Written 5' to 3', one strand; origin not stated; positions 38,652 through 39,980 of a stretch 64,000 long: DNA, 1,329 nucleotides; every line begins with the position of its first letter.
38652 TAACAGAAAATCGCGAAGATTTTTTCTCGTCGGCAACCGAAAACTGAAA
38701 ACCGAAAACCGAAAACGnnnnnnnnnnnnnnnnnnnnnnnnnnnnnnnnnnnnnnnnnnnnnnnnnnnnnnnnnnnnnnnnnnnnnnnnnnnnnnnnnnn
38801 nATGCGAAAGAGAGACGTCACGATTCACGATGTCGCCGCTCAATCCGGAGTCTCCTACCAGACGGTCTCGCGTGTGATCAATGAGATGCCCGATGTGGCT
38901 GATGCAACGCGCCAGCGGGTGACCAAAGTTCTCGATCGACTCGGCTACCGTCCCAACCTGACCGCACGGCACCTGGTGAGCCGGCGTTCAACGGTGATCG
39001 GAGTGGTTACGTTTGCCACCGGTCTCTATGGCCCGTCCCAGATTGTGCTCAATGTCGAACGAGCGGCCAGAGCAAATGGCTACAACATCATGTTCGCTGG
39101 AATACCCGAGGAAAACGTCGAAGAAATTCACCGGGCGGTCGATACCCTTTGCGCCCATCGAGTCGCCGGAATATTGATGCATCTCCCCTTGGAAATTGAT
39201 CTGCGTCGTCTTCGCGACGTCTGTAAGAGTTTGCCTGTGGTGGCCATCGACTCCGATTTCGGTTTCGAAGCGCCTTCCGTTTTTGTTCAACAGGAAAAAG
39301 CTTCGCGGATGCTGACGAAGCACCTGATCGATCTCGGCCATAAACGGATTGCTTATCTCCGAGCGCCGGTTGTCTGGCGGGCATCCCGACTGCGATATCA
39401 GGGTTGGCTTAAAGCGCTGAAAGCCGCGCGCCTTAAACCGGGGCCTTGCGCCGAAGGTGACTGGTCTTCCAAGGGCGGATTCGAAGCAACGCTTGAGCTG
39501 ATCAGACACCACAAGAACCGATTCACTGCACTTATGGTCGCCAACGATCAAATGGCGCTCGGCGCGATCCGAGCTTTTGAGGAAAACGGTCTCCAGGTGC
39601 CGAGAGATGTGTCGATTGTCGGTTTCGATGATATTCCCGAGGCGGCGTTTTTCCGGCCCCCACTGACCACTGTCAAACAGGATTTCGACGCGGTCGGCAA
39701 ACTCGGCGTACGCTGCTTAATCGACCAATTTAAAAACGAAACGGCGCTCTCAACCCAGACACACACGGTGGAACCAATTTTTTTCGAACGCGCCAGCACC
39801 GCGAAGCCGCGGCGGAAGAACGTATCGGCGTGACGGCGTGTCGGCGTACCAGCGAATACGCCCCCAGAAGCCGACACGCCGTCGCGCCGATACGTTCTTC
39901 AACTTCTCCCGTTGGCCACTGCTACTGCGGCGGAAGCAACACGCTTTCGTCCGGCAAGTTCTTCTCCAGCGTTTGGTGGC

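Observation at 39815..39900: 31-bp near-perfect inverted repeat bridges two convergent genes and encodes the regulator's last six codons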

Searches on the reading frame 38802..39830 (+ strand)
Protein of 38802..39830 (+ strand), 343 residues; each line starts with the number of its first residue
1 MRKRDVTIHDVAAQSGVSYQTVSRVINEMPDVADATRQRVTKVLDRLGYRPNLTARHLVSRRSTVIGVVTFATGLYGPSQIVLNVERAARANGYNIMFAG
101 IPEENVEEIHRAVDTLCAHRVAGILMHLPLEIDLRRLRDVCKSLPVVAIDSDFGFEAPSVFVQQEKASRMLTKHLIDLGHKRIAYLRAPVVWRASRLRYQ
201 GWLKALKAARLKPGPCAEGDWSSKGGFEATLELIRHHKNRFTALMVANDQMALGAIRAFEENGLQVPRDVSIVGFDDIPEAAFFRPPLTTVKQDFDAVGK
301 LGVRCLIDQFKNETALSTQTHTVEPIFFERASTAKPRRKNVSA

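Call 13: find_homologous_proteins(query=window:38802-39830:+, max_evalue=1e-30)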
Query seq(343 aa) (343 aa): 7418 proteins with E <= 1e-30 among 8000 candidates; the best 120 are listed.
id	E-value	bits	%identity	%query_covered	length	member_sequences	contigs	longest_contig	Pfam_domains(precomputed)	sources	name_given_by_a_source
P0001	2.6e-217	738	96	100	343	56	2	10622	PF13377.13,PF00532.28,PF00356.28,PF13407.13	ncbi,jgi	jgi:DNA-binding LacI/PurR family transcriptional regulator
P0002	1.6e-161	555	73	97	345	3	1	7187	PF13377.13,PF00532.28,PF00356.28,PF13407.13,PF12802.14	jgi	jgi:DNA-binding LacI/PurR family transcriptional regulator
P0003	2.7e-152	525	70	97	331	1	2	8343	PF13377.13,PF00532.28,PF00356.28,PF13407.13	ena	-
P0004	2.3e-151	521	70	97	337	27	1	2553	PF13377.13,PF00532.28,PF00356.28,PF13407.13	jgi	jgi:DNA-binding LacI/PurR family transcriptional regulator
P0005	4.9e-151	520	70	96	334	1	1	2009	PF13377.13,PF00532.28,PF00356.28,PF13407.13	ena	-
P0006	1.3e-150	519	69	97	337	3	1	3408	PF13377.13,PF00532.28,PF00356.28,PF13407.13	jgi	jgi:DNA-binding LacI/PurR family transcriptional regulator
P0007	5.8e-148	510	66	98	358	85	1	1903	PF13377.13,PF00532.28,PF00356.28,PF13407.13,PF12802.14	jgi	jgi:DNA-binding LacI/PurR family transcriptional regulator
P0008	6.0e-148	510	67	98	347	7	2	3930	PF13377.13,PF00532.28,PF00356.28,PF13407.13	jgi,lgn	jgi:DNA-binding LacI/PurR family transcriptional regulator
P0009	7.4e-148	510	69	97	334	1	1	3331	PF13377.13,PF00532.28,PF00356.28,PF13407.13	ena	-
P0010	1.1e-147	509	67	98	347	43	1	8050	PF13377.13,PF00532.28,PF00356.28,PF13407.13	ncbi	-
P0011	1.1e-145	503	64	98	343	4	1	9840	PF13377.13,PF00532.28,PF00356.28,PF13407.13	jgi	jgi:DNA-binding LacI/PurR family transcriptional regulator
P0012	5.1e-145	501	65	97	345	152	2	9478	PF13377.13,PF00532.28,PF00356.28,PF13407.13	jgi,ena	jgi:LacI family transcriptional regulator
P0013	2.3e-144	498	67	96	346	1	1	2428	PF13377.13,PF00532.28,PF00356.28,PF13407.13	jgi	jgi:DNA-binding LacI/PurR family transcriptional regulator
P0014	9.5e-143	493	66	97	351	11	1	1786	PF13377.13,PF00532.28,PF00356.28,PF13407.13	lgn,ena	-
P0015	4.1e-142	491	63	98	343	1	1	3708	PF13377.13,PF00532.28,PF00356.28,PF13407.13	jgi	jgi:DNA-binding LacI/PurR family transcriptional regulator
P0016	7.4e-142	490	63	97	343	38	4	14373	PF13377.13,PF00532.28,PF00356.28,PF13407.13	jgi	jgi:DNA-binding LacI/PurR family transcriptional regulator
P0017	1.0e-141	490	64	97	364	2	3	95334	PF13377.13,PF00532.28,PF00356.28,PF13407.13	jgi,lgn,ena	-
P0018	2.4e-141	489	63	97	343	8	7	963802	PF13377.13,PF00532.28,PF00356.28,PF13407.13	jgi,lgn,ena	jgi:DNA-binding LacI/PurR family transcriptional regulator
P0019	3.0e-141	488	63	97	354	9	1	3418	PF13377.13,PF00532.28,PF00356.28,PF13407.13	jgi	jgi:DNA-binding LacI/PurR family transcriptional regulator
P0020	7.5e-141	487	63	98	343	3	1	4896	PF13377.13,PF00532.28,PF00356.28,PF13407.13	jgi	jgi:DNA-binding LacI/PurR family transcriptional regulator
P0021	1.1e-140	486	62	98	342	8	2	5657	PF13377.13,PF00532.28,PF00356.28,PF13407.13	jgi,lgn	jgi:LacI family transcriptional regulator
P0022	3.0e-140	485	62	99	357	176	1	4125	PF13377.13,PF00532.28,PF00356.28,PF13407.13,PF12802.14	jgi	jgi:DNA-binding LacI/PurR family transcriptional regulator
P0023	1.2e-138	480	63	97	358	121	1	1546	PF13377.13,PF00532.28,PF00356.28,PF13407.13,PF12802.14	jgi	-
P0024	6.4e-138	477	63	95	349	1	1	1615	PF13377.13,PF00532.28,PF00356.28,PF13407.13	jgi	-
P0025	1.1e-136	473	63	96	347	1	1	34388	PF13377.13,PF00532.28,PF00356.28,PF13407.13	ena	-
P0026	4.0e-136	471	61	97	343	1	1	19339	PF13377.13,PF00532.28,PF00356.28,PF13407.13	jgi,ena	-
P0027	2.4e-135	469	60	97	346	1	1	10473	PF13377.13,PF00532.28,PF00356.28,PF13407.13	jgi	jgi:DNA-binding LacI/PurR family transcriptional regulator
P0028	1.3e-134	466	62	99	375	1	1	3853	PF13377.13,PF00532.28,PF00356.28,PF13407.13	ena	-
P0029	1.8e-134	466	61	97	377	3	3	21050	PF13377.13,PF00532.28,PF00356.28,PF13407.13,PF01381.29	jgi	jgi:DNA-binding LacI/PurR family transcriptional regulator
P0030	2.9e-134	465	62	97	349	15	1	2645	PF13377.13,PF00532.28,PF00356.28,PF13407.13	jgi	jgi:DNA-binding LacI/PurR family transcriptional regulator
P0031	3.2e-134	465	59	100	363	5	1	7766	PF13377.13,PF00532.28,PF00356.28,PF13407.13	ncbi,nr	ncbi:MAG: substrate-binding domain-containing protein [Verrucomicrobia bacterium]|nr:substrate-bindi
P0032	3.9e-134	465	59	97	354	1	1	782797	PF13377.13,PF00532.28,PF00356.28,PF13407.13,PF01381.29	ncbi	-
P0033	1.0e-133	463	61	95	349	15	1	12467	PF13377.13,PF00532.28,PF00356.28,PF13407.13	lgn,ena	-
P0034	1.3e-133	463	59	98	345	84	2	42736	PF13377.13,PF00532.28,PF00356.28,PF13407.13,PF01381.29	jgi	jgi:DNA-binding LacI/PurR family transcriptional regulator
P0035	2.1e-133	462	61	98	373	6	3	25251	PF13377.13,PF00532.28,PF00356.28,PF13407.13,PF01381.29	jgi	jgi:DNA-binding LacI/PurR family transcriptional regulator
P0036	4.2e-133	461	61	96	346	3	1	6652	PF13377.13,PF00532.28,PF00356.28,PF13407.13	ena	-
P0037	5.6e-133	461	59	99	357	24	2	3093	PF13377.13,PF00532.28,PF00356.28,PF13407.13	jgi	jgi:DNA-binding LacI/PurR family transcriptional regulator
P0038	8.3e-133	460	60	97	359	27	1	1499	PF13377.13,PF00532.28,PF00356.28,PF13407.13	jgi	jgi:DNA-binding LacI/PurR family transcriptional regulator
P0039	1.5e-132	460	59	97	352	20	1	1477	PF13377.13,PF00532.28,PF00356.28,PF13407.13,PF01381.29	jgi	jgi:DNA-binding LacI/PurR family transcriptional regulator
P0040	3.4e-132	458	60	97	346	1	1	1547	PF13377.13,PF00532.28,PF00356.28,PF13407.13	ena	-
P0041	6.4e-132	458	60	97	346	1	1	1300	PF13377.13,PF00532.28,PF00356.28,PF13407.13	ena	-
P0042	6.4e-132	458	60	97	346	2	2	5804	PF13377.13,PF00532.28,PF00356.28,PF13407.13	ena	-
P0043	8.8e-132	457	60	99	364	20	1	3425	PF13377.13,PF00532.28,PF00356.28,PF13407.13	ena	-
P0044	1.5e-130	453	59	97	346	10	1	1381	PF13377.13,PF00532.28,PF00356.28,PF13407.13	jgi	jgi:DNA-binding LacI/PurR family transcriptional regulator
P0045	5.2e-130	451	58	97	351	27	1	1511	PF13377.13,PF00532.28,PF00356.28,PF13407.13,PF01381.29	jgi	-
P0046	5.6e-130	451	55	99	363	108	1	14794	PF13377.13,PF00532.28,PF00356.28,PF13407.13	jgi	jgi:DNA-binding LacI/PurR family transcriptional regulator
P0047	6.3e-130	451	59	98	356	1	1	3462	PF13377.13,PF00532.28,PF00356.28,PF13407.13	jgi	jgi:DNA-binding LacI/PurR family transcriptional regulator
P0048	6.4e-130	451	62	95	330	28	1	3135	PF13377.13,PF00532.28,PF00356.28,PF13407.13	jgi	-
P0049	1.3e-129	450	58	97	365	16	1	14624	PF13377.13,PF00532.28,PF00356.28,PF13407.13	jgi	jgi:DNA-binding LacI/PurR family transcriptional regulator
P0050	1.4e-129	450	58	99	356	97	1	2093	PF13377.13,PF00532.28,PF00356.28,PF13407.13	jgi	jgi:DNA-binding LacI/PurR family transcriptional regulator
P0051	1.1e-128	447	58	99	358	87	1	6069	PF13377.13,PF00532.28,PF00356.28,PF13407.13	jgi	jgi:DNA-binding LacI/PurR family transcriptional regulator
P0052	1.4e-128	447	56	99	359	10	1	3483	PF13377.13,PF00532.28,PF00356.28,PF13407.13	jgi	jgi:DNA-binding LacI/PurR family transcriptional regulator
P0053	1.5e-128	446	57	97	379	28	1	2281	PF13377.13,PF00532.28,PF00356.28,PF13407.13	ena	-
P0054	2.9e-128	446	59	97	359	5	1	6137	PF13377.13,PF00532.28,PF00356.28,PF13407.13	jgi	jgi:DNA-binding LacI/PurR family transcriptional regulator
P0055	3.7e-128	445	58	97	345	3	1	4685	PF13377.13,PF00532.28,PF00356.28,PF13407.13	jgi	jgi:DNA-binding LacI/PurR family transcriptional regulator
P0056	5.1e-128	445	58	97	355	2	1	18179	PF13377.13,PF00532.28,PF00356.28,PF13407.13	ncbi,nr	ncbi:MAG: substrate-binding domain-containing protein [Verrucomicrobia bacterium]|nr:substrate-bindi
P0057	9.0e-128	444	58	97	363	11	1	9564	PF13377.13,PF00532.28,PF00356.28,PF13407.13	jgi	jgi:DNA-binding LacI/PurR family transcriptional regulator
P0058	1.7e-127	443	58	96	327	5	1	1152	PF13377.13,PF00532.28,PF00356.28,PF13407.13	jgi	jgi:DNA-binding LacI/PurR family transcriptional regulator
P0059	1.8e-126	440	58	96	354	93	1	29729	PF13377.13,PF00532.28,PF00356.28,PF13407.13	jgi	jgi:DNA-binding LacI/PurR family transcriptional regulator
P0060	2.2e-126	439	58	96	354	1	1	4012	PF13377.13,PF00532.28,PF00356.28,PF13407.13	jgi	jgi:DNA-binding LacI/PurR family transcriptional regulator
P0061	2.2e-126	439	62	95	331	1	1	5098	PF13377.13,PF00532.28,PF00356.28,PF13407.13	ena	-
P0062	2.3e-126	439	58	97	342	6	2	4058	PF13377.13,PF00532.28,PF00356.28,PF13407.13,PF01381.29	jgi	jgi:DNA-binding LacI/PurR family transcriptional regulator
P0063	2.3e-126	439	58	98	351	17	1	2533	PF13377.13,PF00532.28,PF00356.28,PF13407.13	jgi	jgi:LacI family transcriptional regulator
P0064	2.7e-126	439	58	98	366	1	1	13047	PF13377.13,PF00532.28,PF00356.28,PF13407.13,PF01381.29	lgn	-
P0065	4.1e-126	438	58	97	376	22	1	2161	PF13377.13,PF00532.28,PF00356.28,PF13407.13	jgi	jgi:DNA-binding LacI/PurR family transcriptional regulator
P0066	4.5e-126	438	58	96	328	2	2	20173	PF13377.13,PF00532.28,PF00356.28,PF13407.13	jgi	jgi:DNA-binding LacI/PurR family transcriptional regulator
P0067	1.1e-125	437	58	97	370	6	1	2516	PF13377.13,PF00532.28,PF00356.28,PF13407.13,PF01381.29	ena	-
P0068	1.2e-125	437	58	98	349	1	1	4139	PF13377.13,PF00532.28,PF00356.28,PF13407.13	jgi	jgi:DNA-binding LacI/PurR family transcriptional regulator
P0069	1.4e-125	437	54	99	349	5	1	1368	PF13377.13,PF00532.28,PF00356.28,PF13407.13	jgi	jgi:DNA-binding LacI/PurR family transcriptional regulator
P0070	1.6e-125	437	55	99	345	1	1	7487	PF13377.13,PF00532.28,PF00356.28,PF13407.13,PF01381.29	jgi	jgi:DNA-binding LacI/PurR family transcriptional regulator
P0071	2.6e-125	436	58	98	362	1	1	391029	PF13377.13,PF00532.28,PF00356.28,PF13407.13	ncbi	-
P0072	3.0e-125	436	54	99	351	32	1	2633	PF13377.13,PF00532.28,PF00356.28,PF13407.13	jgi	jgi:DNA-binding LacI/PurR family transcriptional regulator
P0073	3.7e-125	435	55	98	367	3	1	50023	PF13377.13,PF00532.28,PF00356.28,PF13407.13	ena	-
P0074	4.6e-125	435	57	97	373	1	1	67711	PF13377.13,PF00532.28,PF00356.28,PF13407.13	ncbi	ncbi:MAG TPA: LacI family DNA-binding transcriptional regulator [Chthoniobacterales bacterium]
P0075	4.8e-125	435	58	95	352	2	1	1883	PF13377.13,PF00532.28,PF00356.28,PF13407.13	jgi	jgi:DNA-binding LacI/PurR family transcriptional regulator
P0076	4.8e-125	435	55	98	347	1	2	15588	PF13377.13,PF00532.28,PF00356.28,PF13407.13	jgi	jgi:DNA-binding LacI/PurR family transcriptional regulator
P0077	9.6e-125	434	56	98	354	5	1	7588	PF13377.13,PF00532.28,PF00356.28,PF13407.13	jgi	jgi:DNA-binding LacI/PurR family transcriptional regulator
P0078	1.2e-124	434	57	97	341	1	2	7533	PF13377.13,PF00532.28,PF00356.28,PF13407.13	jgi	jgi:DNA-binding LacI/PurR family transcriptional regulator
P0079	1.7e-124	433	57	97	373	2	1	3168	PF13377.13,PF00532.28,PF00356.28,PF13407.13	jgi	jgi:DNA-binding LacI/PurR family transcriptional regulator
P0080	2.6e-124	433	58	98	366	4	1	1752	PF13377.13,PF00532.28,PF00356.28,PF13407.13,PF01381.29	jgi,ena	jgi:DNA-binding LacI/PurR family transcriptional regulator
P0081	2.6e-124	433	57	98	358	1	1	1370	PF13377.13,PF00532.28,PF00356.28,PF13407.13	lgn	-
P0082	3.0e-124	432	56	98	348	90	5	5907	PF13377.13,PF00532.28,PF00356.28,PF13407.13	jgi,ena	jgi:DNA-binding LacI/PurR family transcriptional regulator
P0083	4.6e-124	432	55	98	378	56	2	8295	PF13377.13,PF00532.28,PF00356.28,PF13407.13,PF01381.29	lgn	-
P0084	5.4e-124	432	57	98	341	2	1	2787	PF13377.13,PF00532.28,PF00356.28,PF13407.13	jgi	jgi:DNA-binding LacI/PurR family transcriptional regulator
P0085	7.6e-124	431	55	97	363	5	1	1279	PF13377.13,PF00532.28,PF00356.28,PF13407.13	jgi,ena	jgi:DNA-binding LacI/PurR family transcriptional regulator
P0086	1.0e-123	431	57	96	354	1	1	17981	PF13377.13,PF00532.28,PF00356.28,PF13407.13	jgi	jgi:DNA-binding LacI/PurR family transcriptional regulator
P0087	1.5e-123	430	54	99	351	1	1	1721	PF13377.13,PF00532.28,PF00356.28,PF13407.13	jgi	jgi:DNA-binding LacI/PurR family transcriptional regulator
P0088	1.5e-123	430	57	96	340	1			PF13377.13,PF00532.28,PF00356.28,PF13407.13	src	-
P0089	1.8e-123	430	54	99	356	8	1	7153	PF13377.13,PF00532.28,PF00356.28,PF13407.13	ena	-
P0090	2.6e-123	429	57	95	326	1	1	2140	PF13377.13,PF00532.28,PF00356.28,PF13407.13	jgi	jgi:DNA-binding LacI/PurR family transcriptional regulator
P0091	2.7e-123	429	55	98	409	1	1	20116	PF13377.13,PF00532.28,PF00356.28,PF13407.13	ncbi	-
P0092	4.2e-123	429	53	98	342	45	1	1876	PF13377.13,PF00532.28,PF00356.28,PF13407.13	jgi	jgi:DNA-binding LacI/PurR family transcriptional regulator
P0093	4.6e-123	428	56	97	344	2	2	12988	PF13377.13,PF00532.28,PF00356.28,PF13407.13,PF12802.14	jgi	jgi:DNA-binding LacI/PurR family transcriptional regulator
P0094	7.5e-123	428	57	97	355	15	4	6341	PF13377.13,PF00532.28,PF00356.28,PF13407.13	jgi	jgi:DNA-binding LacI/PurR family transcriptional regulator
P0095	9.4e-123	427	54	98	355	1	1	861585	PF13377.13,PF00532.28,PF00356.28,PF13407.13,PF01381.29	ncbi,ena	-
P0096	9.7e-123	427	57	96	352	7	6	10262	PF13377.13,PF00532.28,PF00356.28,PF13407.13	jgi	jgi:DNA-binding LacI/PurR family transcriptional regulator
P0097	2.3e-122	426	57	95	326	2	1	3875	PF13377.13,PF00532.28,PF00356.28,PF13407.13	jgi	-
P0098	3.3e-122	426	56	96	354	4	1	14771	PF13377.13,PF00532.28,PF00356.28,PF13407.13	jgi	jgi:DNA-binding LacI/PurR family transcriptional regulator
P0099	3.5e-122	426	55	99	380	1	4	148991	PF13377.13,PF00532.28,PF00356.28,PF13407.13,PF01381.29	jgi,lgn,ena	jgi:DNA-binding LacI/PurR family transcriptional regulator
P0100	3.8e-122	425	55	99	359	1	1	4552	PF13377.13,PF00532.28,PF00356.28,PF13407.13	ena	-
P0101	4.1e-122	425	54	99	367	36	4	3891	PF13377.13,PF00532.28,PF00356.28,PF13407.13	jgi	jgi:DNA-binding LacI/PurR family transcriptional regulator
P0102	2.0e-121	423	56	97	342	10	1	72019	PF13377.13,PF00532.28,PF00356.28,PF13407.13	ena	-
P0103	2.4e-121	423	53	99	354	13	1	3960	PF13377.13,PF00532.28,PF00356.28,PF13407.13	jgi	jgi:DNA-binding LacI/PurR family transcriptional regulator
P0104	3.2e-121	422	56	97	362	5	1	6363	PF13377.13,PF00532.28,PF00356.28,PF13407.13,PF01381.29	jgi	jgi:DNA-binding LacI/PurR family transcriptional regulator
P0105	3.8e-121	422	53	99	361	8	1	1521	PF13377.13,PF00532.28,PF00356.28,PF13407.13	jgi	jgi:DNA-binding LacI/PurR family transcriptional regulator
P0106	5.3e-121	422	55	97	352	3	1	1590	PF13377.13,PF00532.28,PF00356.28,PF13407.13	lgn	-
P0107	6.0e-121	422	56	96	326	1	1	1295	PF13377.13,PF00532.28,PF00356.28,PF13407.13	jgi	jgi:DNA-binding LacI/PurR family transcriptional regulator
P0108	1.5e-120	420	56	97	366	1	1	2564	PF13377.13,PF00532.28,PF00356.28,PF13407.13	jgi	jgi:DNA-binding LacI/PurR family transcriptional regulator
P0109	1.8e-120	420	53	99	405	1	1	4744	PF13377.13,PF00532.28,PF00356.28,PF13407.13,PF01381.29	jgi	jgi:DNA-binding LacI/PurR family transcriptional regulator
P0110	2.7e-120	419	54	97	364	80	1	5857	PF13377.13,PF00532.28,PF00356.28,PF13407.13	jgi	jgi:DNA-binding LacI/PurR family transcriptional regulator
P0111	4.5e-120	419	59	98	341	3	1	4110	PF13377.13,PF00532.28,PF00356.28,PF13407.13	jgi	jgi:DNA-binding LacI/PurR family transcriptional regulator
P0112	7.3e-120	418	59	98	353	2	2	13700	PF13377.13,PF00532.28,PF00356.28,PF13407.13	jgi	jgi:DNA-binding LacI/PurR family transcriptional regulator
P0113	9.1e-120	418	55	97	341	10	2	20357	PF13377.13,PF00532.28,PF00356.28,PF13407.13,PF12802.14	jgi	-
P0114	9.1e-120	418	55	97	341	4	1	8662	PF13377.13,PF00532.28,PF00356.28,PF13407.13,PF12802.14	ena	-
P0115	1.5e-119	417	56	98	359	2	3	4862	PF13377.13,PF00532.28,PF00356.28,PF13407.13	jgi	jgi:DNA-binding LacI/PurR family transcriptional regulator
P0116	1.5e-119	417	59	90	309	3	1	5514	PF13377.13,PF00532.28,PF13407.13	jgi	jgi:DNA-binding LacI/PurR family transcriptional regulator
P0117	2.0e-119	417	58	98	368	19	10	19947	PF13377.13,PF00532.28,PF00356.28,PF13407.13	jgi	jgi:DNA-binding LacI/PurR family transcriptional regulator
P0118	2.5e-119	416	53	99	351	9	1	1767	PF13377.13,PF00532.28,PF00356.28,PF13407.13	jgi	jgi:DNA-binding LacI/PurR family transcriptional regulator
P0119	4.5e-119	415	56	98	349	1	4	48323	PF13377.13,PF00532.28,PF00356.28,PF13407.13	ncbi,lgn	ncbi:MAG TPA: LacI family DNA-binding transcriptional regulator [Terrimicrobiaceae bacterium]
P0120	5.4e-119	415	57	98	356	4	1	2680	PF13377.13,PF00532.28,PF00356.28,PF13407.13,PF12802.14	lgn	-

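Call 15: find_encoding_contigs(protein=P0001, flank=6000, max_places=4)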
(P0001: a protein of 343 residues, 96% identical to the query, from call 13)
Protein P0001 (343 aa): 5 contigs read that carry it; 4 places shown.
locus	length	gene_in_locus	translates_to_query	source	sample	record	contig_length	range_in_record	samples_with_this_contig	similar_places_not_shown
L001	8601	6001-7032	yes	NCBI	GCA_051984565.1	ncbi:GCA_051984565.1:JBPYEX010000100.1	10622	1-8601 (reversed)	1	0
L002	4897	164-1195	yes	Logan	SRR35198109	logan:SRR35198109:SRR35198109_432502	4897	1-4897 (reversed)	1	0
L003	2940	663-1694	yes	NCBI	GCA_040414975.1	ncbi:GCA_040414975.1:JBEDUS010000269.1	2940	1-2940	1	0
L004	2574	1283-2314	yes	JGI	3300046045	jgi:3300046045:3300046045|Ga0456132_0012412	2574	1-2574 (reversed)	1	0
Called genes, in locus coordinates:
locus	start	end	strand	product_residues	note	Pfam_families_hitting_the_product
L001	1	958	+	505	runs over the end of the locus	PF13489:Methyltransf_23 (weak), PF02390:Methyltransf_4, PF08241:Methyltransf_11 (weak), PF08242:Methyltransf_12, PF13649:Methyltransf_25, PF13847:Methyltransf_31, PF10119:MethyTransf_Reg, PF21782:WHD_PKMT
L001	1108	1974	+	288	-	-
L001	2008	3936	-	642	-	-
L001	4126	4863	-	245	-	-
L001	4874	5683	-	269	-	-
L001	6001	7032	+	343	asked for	PF00356:LacI, PF13407:Peripla_BP_4, PF00532:Peripla_BP_1, PF13377:Peripla_BP_3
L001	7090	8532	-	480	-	PF06609:TRI12, PF07690:MFS_1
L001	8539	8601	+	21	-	?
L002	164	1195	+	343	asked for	PF00356:LacI, PF13407:Peripla_BP_4, PF00532:Peripla_BP_1, PF13377:Peripla_BP_3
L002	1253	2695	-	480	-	PF06609:TRI12, PF07690:MFS_1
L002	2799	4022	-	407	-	PF07690:MFS_1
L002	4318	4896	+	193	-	?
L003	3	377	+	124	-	?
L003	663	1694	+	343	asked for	PF00356:LacI, PF13407:Peripla_BP_4, PF00532:Peripla_BP_1, PF13377:Peripla_BP_3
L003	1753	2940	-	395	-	?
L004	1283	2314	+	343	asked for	PF00356:LacI, PF13407:Peripla_BP_4, PF00532:Peripla_BP_1, PF13377:Peripla_BP_3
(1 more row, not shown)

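Call 16: find_encoding_contigs(protein=P0002, flank=4000, max_places=3)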
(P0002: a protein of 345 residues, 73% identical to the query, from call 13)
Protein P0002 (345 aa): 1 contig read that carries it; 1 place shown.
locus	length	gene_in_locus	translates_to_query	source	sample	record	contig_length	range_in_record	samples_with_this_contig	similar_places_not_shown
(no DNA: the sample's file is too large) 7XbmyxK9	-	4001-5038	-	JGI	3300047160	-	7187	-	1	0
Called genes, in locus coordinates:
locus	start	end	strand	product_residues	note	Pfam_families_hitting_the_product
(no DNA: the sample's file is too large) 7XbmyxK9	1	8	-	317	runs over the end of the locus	PF02653:BPD_transp_2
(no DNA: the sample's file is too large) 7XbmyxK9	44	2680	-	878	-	PF00005:ABC_tran, PF13304:AAA_21 (faint), PF00005:ABC_tran, PF02653:BPD_transp_2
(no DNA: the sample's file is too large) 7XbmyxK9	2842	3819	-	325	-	PF00532:Peripla_BP_1, PF13407:Peripla_BP_4, PF13377:Peripla_BP_3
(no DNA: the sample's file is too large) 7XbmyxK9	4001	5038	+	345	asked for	PF00356:LacI, PF12802:MarR_2 (faint), PF13407:Peripla_BP_4, PF00532:Peripla_BP_1, PF13377:Peripla_BP_3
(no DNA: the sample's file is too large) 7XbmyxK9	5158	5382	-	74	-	?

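Call 17: find_encoding_contigs(protein=P0003, flank=4000, max_places=3)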
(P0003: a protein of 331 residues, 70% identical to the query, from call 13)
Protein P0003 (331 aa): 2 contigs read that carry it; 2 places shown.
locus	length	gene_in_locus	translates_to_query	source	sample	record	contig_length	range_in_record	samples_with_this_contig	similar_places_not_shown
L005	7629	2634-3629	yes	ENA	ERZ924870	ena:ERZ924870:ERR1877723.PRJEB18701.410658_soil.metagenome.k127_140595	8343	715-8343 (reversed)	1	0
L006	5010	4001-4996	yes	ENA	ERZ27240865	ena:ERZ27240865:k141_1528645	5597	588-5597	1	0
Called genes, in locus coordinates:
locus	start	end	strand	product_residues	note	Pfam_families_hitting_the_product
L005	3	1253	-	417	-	?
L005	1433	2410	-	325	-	PF00532:Peripla_BP_1, PF13407:Peripla_BP_4, PF13377:Peripla_BP_3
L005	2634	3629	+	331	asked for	PF00356:LacI, PF00532:Peripla_BP_1, PF13407:Peripla_BP_4, PF13377:Peripla_BP_3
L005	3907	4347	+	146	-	PF00583:Acetyltransf_1, PF13508:Acetyltransf_7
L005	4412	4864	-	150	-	PF00583:Acetyltransf_1, PF13673:Acetyltransf_10, PF13508:Acetyltransf_7, PF14542:Acetyltransf_CG (weak)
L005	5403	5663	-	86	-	PF21419:RoxA-like_Cyt-c (weak)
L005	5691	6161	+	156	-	-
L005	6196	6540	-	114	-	-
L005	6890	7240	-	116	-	PF01329:Pterin_4a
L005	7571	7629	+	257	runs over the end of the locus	?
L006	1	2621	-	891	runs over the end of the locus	PF00005:ABC_tran, PF13304:AAA_21 (faint), PF00005:ABC_tran, PF02653:BPD_transp_2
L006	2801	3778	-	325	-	PF00532:Peripla_BP_1, PF13407:Peripla_BP_4, PF13377:Peripla_BP_3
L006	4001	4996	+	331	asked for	PF00356:LacI, PF00532:Peripla_BP_1, PF13407:Peripla_BP_4, PF13377:Peripla_BP_3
